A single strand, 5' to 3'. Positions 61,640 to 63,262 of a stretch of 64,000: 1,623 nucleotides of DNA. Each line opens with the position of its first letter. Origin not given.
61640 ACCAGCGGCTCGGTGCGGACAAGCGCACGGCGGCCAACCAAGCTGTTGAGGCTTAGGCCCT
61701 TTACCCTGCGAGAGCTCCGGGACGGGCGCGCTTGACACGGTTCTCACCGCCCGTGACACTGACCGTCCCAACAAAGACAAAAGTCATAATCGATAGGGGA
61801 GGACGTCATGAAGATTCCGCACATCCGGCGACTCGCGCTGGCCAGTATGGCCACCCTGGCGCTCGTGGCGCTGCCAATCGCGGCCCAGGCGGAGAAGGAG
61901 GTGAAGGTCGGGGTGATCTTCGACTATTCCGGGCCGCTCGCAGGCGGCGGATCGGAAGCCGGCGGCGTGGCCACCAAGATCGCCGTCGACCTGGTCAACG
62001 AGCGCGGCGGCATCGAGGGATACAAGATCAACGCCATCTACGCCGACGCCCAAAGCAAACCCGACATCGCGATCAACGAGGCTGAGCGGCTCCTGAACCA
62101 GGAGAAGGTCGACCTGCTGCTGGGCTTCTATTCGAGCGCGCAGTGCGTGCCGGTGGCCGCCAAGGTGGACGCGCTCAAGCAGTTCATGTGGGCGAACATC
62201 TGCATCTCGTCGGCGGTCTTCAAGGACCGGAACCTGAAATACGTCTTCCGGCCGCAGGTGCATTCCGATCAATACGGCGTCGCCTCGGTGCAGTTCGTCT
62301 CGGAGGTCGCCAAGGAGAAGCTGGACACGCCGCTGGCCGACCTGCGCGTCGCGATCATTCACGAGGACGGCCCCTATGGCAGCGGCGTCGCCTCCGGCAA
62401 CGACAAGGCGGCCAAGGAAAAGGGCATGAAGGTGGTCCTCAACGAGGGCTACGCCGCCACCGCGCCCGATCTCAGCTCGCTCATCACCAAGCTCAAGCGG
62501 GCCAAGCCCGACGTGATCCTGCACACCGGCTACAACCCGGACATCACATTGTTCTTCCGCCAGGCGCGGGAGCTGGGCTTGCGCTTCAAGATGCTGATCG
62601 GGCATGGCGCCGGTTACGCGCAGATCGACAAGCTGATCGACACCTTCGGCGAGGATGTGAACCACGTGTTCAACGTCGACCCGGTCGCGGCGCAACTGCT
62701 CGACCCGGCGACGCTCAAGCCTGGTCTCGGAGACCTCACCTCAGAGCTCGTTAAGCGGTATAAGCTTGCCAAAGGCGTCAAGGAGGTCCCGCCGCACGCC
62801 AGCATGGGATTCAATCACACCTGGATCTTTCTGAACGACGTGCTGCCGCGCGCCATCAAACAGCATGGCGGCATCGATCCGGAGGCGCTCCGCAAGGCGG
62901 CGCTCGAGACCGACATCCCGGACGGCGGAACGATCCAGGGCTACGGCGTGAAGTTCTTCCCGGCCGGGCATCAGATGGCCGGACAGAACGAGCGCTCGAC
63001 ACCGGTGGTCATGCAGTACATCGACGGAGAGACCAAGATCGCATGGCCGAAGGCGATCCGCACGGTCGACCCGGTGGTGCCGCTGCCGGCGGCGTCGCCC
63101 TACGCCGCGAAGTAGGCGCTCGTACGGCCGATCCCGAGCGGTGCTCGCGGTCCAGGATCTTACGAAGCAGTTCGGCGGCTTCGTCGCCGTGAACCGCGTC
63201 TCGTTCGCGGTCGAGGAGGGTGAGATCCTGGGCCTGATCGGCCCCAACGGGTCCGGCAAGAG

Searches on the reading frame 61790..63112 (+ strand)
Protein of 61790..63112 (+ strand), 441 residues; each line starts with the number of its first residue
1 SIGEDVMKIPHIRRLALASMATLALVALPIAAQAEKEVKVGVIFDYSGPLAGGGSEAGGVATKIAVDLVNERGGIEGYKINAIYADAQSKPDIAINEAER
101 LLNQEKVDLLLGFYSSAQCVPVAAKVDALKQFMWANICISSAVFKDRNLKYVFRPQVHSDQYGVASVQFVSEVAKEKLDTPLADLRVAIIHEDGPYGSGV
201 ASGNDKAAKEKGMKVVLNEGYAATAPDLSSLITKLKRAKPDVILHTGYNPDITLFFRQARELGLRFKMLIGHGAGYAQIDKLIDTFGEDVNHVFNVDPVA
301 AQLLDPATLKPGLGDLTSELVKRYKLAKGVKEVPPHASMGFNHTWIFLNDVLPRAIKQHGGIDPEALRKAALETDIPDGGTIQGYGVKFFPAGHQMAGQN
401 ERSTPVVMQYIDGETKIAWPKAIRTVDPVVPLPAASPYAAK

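Call 19: search_protein_families(library=pfam, proteins=[window:61790-63112:+], max_evalue=0.0001)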
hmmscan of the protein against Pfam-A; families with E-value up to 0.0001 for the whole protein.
window:61790-63112:+ (441 aa): 3 families
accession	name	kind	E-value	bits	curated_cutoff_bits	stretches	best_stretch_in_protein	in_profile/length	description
PF13458.12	Peripla_BP_6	-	4.9e-46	158.4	31.7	1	37-397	1-330/343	Periplasmic binding protein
PF13433.12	Peripla_BP_5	-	8.2e-17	61.8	27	1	38-265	1-214/363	Periplasmic binding protein domain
PF01094.35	ANF_receptor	-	6.1e-12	45.7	25.4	1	61-264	5-202/353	Receptor family ligand binding region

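Call 41: find_encoding_contigs(protein=window:61808-63112:+, flank=10000, max_places=2)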
Protein window:61808-63112:+ (435 aa): 1 contig read that carries it; 1 place shown.
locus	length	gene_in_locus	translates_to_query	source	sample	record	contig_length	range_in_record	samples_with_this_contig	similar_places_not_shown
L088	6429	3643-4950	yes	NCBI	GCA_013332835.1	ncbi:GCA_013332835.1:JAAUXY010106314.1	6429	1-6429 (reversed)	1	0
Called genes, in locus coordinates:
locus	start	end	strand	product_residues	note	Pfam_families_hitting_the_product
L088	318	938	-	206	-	-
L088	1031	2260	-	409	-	PF01306:LacY_symp, PF03825:Nuc_H_symport, PF07690:MFS_1, PF12832:MFS_1_like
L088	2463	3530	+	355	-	PF13439:Glyco_transf_4, PF13579:Glyco_trans_4_4 (weak), PF00534:Glycos_transf_1, PF13692:Glyco_trans_1_4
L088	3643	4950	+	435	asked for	PF13433:Peripla_BP_5, PF13458:Peripla_BP_6, PF01094:ANF_receptor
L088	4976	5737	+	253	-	PF00005:ABC_tran, PF12399:BCA_ABC_TP_C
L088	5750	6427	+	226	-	?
